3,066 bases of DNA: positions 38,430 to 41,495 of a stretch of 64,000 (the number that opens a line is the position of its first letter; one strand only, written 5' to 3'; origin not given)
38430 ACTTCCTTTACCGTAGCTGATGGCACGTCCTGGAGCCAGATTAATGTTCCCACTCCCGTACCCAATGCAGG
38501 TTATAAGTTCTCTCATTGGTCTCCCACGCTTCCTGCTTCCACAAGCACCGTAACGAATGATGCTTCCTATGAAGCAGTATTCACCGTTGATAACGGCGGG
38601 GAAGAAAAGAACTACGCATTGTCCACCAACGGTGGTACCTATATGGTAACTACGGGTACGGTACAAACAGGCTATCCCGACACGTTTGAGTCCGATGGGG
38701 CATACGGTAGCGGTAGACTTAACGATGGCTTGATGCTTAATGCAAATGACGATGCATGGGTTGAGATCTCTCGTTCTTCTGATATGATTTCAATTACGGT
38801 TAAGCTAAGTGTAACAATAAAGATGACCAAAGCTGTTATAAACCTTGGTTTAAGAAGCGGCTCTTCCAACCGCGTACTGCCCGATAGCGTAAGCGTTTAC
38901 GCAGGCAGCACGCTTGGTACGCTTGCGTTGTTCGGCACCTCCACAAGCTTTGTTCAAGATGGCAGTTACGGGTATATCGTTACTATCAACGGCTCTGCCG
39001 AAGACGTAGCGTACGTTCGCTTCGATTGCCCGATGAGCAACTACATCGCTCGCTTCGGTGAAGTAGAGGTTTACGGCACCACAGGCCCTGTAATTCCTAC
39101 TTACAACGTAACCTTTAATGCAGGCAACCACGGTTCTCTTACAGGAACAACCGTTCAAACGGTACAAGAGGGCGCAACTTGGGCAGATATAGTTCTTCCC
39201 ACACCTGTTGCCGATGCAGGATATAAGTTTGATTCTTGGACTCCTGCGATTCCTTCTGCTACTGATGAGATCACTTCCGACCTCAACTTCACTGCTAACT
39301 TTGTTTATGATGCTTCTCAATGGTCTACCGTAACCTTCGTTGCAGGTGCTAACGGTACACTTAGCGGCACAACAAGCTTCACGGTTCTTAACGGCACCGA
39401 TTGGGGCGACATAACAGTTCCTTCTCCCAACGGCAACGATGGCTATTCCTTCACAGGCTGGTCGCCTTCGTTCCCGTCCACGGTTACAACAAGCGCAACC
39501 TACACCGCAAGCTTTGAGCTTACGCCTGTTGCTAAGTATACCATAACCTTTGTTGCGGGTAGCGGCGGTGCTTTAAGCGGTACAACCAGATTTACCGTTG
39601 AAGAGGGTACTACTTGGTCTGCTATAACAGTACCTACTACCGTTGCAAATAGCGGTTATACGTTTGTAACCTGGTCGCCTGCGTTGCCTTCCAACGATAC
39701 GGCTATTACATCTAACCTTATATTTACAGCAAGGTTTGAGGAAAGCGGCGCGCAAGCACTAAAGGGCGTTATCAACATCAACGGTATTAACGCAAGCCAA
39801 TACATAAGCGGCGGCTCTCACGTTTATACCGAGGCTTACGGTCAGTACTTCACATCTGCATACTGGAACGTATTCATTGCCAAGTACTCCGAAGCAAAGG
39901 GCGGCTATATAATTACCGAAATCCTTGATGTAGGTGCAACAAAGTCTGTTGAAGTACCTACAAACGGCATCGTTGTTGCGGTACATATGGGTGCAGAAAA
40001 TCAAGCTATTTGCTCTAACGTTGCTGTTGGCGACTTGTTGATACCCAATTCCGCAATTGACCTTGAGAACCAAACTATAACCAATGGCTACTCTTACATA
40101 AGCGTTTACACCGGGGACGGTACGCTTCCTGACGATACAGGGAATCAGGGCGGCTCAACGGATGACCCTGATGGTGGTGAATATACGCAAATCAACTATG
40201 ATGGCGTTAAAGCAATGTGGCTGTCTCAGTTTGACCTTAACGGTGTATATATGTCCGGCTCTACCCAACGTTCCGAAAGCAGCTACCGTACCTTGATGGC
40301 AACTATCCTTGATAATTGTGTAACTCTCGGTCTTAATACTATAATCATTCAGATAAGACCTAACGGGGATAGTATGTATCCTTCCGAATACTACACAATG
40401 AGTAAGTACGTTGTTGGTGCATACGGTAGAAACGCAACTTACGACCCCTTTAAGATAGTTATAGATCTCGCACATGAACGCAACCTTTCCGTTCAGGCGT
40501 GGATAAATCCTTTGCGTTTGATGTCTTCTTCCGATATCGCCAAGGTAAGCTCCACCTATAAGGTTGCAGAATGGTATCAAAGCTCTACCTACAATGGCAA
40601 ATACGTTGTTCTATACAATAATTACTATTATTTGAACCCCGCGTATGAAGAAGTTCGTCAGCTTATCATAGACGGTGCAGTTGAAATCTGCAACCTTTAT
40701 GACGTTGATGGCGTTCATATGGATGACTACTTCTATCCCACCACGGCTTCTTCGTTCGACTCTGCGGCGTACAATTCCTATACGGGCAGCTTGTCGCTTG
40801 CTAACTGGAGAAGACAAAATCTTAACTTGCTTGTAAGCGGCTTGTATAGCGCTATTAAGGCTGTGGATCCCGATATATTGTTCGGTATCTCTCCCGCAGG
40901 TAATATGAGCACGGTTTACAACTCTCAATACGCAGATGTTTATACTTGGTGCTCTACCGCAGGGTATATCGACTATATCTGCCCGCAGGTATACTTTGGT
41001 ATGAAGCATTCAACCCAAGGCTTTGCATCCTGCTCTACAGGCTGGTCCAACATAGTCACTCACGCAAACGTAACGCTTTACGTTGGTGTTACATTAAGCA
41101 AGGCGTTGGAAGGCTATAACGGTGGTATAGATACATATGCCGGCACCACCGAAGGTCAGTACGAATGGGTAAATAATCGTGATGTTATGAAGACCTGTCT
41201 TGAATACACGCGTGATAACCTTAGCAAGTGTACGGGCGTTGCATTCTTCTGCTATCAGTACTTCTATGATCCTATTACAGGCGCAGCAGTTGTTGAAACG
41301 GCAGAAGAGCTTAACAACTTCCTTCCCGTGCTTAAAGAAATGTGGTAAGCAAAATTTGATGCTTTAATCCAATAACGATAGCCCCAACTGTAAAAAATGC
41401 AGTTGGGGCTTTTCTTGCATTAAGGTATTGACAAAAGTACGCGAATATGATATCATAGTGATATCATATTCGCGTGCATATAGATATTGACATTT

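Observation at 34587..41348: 2,253-aa surface protein: N-proximal dockerin, 14 Listeria-Bacteroides-type repeats interrupted by three discoidin-like modules, C-terminal GHL10 barrel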

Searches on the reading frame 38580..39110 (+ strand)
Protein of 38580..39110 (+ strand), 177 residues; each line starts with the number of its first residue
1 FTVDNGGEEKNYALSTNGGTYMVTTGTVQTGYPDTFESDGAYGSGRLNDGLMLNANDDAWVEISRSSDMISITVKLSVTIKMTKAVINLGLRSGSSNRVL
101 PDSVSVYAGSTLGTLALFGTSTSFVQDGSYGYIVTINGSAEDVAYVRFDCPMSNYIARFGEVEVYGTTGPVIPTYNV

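Call 8: search_protein_families(library=pfam, proteins=[window:38580-39110:+], max_evalue=10)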
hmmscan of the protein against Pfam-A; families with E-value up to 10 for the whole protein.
window:38580-39110:+ (177 aa): 2 families
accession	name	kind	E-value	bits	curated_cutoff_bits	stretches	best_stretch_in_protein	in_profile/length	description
PF24790.1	SAC9_GBDL_1st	-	0.096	12.6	30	1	53-119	31-94/186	SAC9 first GBDL domain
PF06355.19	Aegerolysin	-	0.2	12.2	22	1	117-154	57-93/131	Aegerolysin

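Call 30: predict_structure(alignment_id=A1)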
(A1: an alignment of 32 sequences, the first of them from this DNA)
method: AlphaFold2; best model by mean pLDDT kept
length: 177 residues; sequences in the alignment: 32
mean_pLDDT: 92.4   pTM: 0.87
mean pLDDT of the five models: 92.4, 92.3, 92.1, 91.3, 91.0
residues with pLDDT >= 90: 155; 70-90: 6; 50-70: 7; < 50: 9
segments of 3 or more residues with pLDDT < 50: 1-5
pLDDT, mean of each block of 10 residues (from residue 1): 60 97 97 93 97 97 97 97 98 94 98 97 97 97 98 95 89 48
secondary structure, 60 per line:
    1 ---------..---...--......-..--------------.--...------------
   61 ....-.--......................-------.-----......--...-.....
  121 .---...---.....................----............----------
elements in order: E20-25 E61-64 E69-90 E104-109 E116-121 E125-127 E131-151 E156-167

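Call 33: search_protein_representatives(alignment_id=A1)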
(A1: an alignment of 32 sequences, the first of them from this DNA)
Query: 32 sequences, 179 profile positions. Proteins with E-value up to 0.001 (for the whole library): 26; up to 1e-10: 13; up to 1e-30: 3. The best 26 are listed.
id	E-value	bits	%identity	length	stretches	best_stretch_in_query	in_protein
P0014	1.3e-191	647.3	-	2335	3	1-179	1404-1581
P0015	1.4e-117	406.1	-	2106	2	3-179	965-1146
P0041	1.5e-38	148.8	-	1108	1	5-167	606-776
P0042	4.7e-20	88.5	-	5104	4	5-172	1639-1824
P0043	3.6e-18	82.3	-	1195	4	18-174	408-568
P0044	6.1e-17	78.3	-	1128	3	40-171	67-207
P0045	1.6e-15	73.7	-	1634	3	38-169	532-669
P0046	2.2e-12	63.5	-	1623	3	7-171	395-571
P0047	2.3e-12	63.4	-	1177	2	39-167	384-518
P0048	3.5e-12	62.8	-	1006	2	35-173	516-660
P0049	1.2e-11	61.1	-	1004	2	32-173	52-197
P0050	2.6e-11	60.0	-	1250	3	32-173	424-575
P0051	5.5e-11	58.9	-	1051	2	40-168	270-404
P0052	6.4e-10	55.5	-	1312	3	7-156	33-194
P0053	2.0e-09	53.9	-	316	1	10-171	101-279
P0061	4.1e-05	39.8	-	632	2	4-172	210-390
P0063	1.9e-04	37.6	-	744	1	11-172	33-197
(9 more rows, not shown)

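Call 40: search_protein_families(library=pfam, proteins=[P0041, P0043, P0044, P0045, P0049, P0053, P0061, P0063], max_evalue=0.001)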
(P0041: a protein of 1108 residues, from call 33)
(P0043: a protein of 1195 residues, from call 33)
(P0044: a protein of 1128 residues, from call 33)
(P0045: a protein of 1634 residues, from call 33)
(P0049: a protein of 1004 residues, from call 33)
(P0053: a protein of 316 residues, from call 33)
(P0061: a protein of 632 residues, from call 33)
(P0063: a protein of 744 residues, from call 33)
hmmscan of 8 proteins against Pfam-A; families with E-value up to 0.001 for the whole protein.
P0041 (1108 aa): 3 families
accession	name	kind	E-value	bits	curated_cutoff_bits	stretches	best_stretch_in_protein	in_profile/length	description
PF14262.12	Cthe_2159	-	1.6e-92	309.9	25.8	4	215-410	1-203/262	Carbohydrate-binding domain-containing protein Cthe_2159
PF00404.24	Dockerin_1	-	6.7e-11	42.7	22.9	1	94-147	2-55/57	Dockerin type I domain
PF00754.31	F5_F8_type_C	-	0.00011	22.8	28.2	1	662-770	23-124/127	F5/8 type C domain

P0043 (1195 aa): 3 families
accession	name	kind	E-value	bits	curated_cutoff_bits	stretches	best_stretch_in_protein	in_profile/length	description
PF00754.31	F5_F8_type_C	-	2.7e-16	60.3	28.2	0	496-558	64-127/127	F5/8 type C domain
PF00404.24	Dockerin_1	-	7.7e-09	36.1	22.9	1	1136-1186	1-54/57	Dockerin type I domain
PF16227.11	DUF4886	-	2.1e-07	30.7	26.7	1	233-385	72-235/242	Domain of unknown function (DUF4886)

P0044 (1128 aa): 5 families
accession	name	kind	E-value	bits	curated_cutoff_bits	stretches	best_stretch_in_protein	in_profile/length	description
PF01520.23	Amidase_3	-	1.5e-35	123.3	27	1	693-864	1-171/174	N-acetylmuramoyl-L-alanine amidase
PF09479.16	Flg_new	-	1.2e-08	35.4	27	1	991-1049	1-56/65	Listeria-Bacteroides repeat domain (List_Bact_rpt)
PF00754.31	F5_F8_type_C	-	2e-07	31.6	28.2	0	288-398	15-121/127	F5/8 type C domain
PF03256.22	ANAPC10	-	0.0005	20.2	21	0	304-354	56-105/185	Anaphase-promoting complex, subunit 10 (APC10)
PF00746.26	Gram_pos_anchor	-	0.00097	19.5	20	0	1100-1125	10-35/43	LPXTG cell wall anchor motif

P0045 (1634 aa): 2 families
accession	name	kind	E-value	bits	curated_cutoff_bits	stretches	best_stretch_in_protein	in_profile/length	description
PF01520.23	Amidase_3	-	9.4e-31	107.6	27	1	959-1108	1-151/174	N-acetylmuramoyl-L-alanine amidase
PF00404.24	Dockerin_1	-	3.4e-12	46.8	22.9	1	1531-1582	1-52/57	Dockerin type I domain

P0049 (1004 aa): 4 families
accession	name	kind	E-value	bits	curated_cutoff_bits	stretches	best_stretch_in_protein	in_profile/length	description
PF01520.23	Amidase_3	-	2.5e-35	122.5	27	1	312-478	1-171/174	N-acetylmuramoyl-L-alanine amidase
PF09479.16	Flg_new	-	2.3e-09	37.6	27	1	792-836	1-44/65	Listeria-Bacteroides repeat domain (List_Bact_rpt)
PF18998.6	Flg_new_2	-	8.3e-07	29.4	23.6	1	792-857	1-71/73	Divergent InlB B-repeat domain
PF00404.24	Dockerin_1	-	5.5e-06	26.9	22.9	1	945-998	2-55/57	Dockerin type I domain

P0053 (316 aa): 1 family
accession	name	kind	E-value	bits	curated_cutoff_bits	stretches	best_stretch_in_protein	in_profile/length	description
PF13306.12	LRR_5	-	5.7e-10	39.6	27.7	1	21-92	32-101/127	BspA type Leucine rich repeat region (6 copies)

P0061 (632 aa): 2 families
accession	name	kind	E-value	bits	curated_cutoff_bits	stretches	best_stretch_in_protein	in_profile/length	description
PF22633.2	F5_F8_type_C_2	-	1.9e-12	48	27.8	2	73-173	3-89/91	NedA-like, galactose-binding domain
PF00404.24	Dockerin_1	-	8.3e-10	39.2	22.9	1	566-619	1-54/57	Dockerin type I domain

P0063 (744 aa): 3 families
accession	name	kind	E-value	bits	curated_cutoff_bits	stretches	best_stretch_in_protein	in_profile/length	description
PF01520.23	Amidase_3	-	4.4e-31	108.7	27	1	316-481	2-171/174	N-acetylmuramoyl-L-alanine amidase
PF00404.24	Dockerin_1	-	9.4e-16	58.2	22.9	1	682-736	1-55/57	Dockerin type I domain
PF09479.16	Flg_new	-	3e-05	24.5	27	1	619-661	3-43/65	Listeria-Bacteroides repeat domain (List_Bact_rpt)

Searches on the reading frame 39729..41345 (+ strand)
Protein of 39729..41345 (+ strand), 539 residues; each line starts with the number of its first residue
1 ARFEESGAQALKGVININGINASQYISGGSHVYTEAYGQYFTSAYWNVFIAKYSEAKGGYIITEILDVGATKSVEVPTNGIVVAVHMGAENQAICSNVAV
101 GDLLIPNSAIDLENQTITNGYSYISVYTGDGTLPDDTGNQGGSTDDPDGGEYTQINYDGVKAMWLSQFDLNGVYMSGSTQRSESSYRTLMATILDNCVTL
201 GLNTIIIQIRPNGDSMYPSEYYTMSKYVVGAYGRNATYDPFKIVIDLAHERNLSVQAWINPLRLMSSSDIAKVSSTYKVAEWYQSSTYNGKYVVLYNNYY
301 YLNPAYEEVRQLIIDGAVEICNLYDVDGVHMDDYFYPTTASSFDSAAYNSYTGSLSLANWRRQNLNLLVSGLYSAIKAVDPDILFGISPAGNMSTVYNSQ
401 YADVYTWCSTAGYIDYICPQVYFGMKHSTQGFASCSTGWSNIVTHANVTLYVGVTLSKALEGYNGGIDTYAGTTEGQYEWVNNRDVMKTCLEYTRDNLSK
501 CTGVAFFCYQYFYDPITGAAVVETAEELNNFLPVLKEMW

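Call 38: find_homologous_proteins(query=window:39729-41345:+, max_evalue=1e-20)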
Query window:39729-41345:+ (539 aa): 1964 proteins with E <= 1e-20 among 8000 candidates; the best 120 are listed.
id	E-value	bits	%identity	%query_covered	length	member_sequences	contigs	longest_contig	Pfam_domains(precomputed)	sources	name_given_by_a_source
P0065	1.7e-229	781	64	100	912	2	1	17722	PF09479.17,PF02638.22,PF18998.7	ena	-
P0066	2.9e-154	533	61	72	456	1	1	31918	PF02638.22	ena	-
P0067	4.4e-151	522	61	72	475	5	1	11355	PF02638.22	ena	-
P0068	9.2e-151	521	56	72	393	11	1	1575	PF02638.22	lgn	-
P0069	1.5e-150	520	59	72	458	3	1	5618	PF02638.22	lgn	-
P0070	5.4e-149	515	58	73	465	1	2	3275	PF02638.22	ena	-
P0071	1.4e-148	514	59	71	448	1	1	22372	PF02638.22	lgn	-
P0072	1.9e-148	514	58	73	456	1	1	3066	PF02638.22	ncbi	-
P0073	1.0e-147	511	58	72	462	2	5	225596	PF21827.2,PF02638.22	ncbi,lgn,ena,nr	ncbi:MAG: family 10 glycosylhydrolase [Clostridia bacterium]|nr:family 10 glycosylhydrolase [Clostri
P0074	1.7e-147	510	55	76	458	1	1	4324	PF02638.22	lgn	-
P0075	1.9e-147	510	57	75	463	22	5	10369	PF02638.22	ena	-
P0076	3.0e-147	510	59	72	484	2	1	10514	PF02638.22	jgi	-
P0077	5.8e-147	509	59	72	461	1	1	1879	PF02638.22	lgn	-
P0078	8.1e-147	508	55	76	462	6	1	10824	PF02638.22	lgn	-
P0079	9.0e-147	508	58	72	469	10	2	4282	PF02638.22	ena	-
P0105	5.7e-143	495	49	86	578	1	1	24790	PF02638.22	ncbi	-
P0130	2.8e-140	487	53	76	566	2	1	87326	PF02638.22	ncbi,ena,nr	ncbi:MAG: family 10 glycosylhydrolase [Clostridia bacterium]|nr:family 10 glycosylhydrolase [Clostri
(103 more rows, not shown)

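Call 46: search_protein_families(library=pfam, proteins=[P0065, P0073, P0105, P0130], max_evalue=0.001)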
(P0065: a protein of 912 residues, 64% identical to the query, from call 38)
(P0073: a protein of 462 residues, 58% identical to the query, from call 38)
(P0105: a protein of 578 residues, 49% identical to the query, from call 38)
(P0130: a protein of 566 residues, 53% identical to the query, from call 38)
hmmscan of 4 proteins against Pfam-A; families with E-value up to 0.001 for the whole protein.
P0065 (912 aa): 5 families
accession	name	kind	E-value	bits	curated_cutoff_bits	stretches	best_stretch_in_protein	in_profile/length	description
PF02638.21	GHL10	-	7.5e-52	176.8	27.9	1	534-828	4-296/311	Glycosyl hydrolase-like 10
PF18998.6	Flg_new_2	-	2.3e-11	43.9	23.6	1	179-228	1-44/73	Divergent InlB B-repeat domain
PF09479.16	Flg_new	-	9.1e-07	29.3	27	0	179-225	1-39/65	Listeria-Bacteroides repeat domain (List_Bact_rpt)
PF00404.24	Dockerin_1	-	0.00017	22.1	22.9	1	104-158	1-55/57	Dockerin type I domain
PF14871.12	GHL6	-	0.00034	21.3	35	0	563-704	3-131/132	Hypothetical glycosyl hydrolase 6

P0073 (462 aa): 2 families
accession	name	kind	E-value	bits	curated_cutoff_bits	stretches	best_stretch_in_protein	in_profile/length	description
PF02638.21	GHL10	-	3.2e-50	171.5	27.9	1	82-382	3-298/311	Glycosyl hydrolase-like 10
PF21827.1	New_glue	-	1.3e-06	28.5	31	1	6-66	2-62/94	New glue protein family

P0105 (578 aa): 1 family
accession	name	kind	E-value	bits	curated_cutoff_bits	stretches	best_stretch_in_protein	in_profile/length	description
PF02638.21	GHL10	-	2.1e-52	178.6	27.9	1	199-496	2-298/311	Glycosyl hydrolase-like 10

P0130 (566 aa): 1 family
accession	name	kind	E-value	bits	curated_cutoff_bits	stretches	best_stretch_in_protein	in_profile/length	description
PF02638.21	GHL10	-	2.9e-43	148.6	27.9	1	185-486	2-298/311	Glycosyl hydrolase-like 10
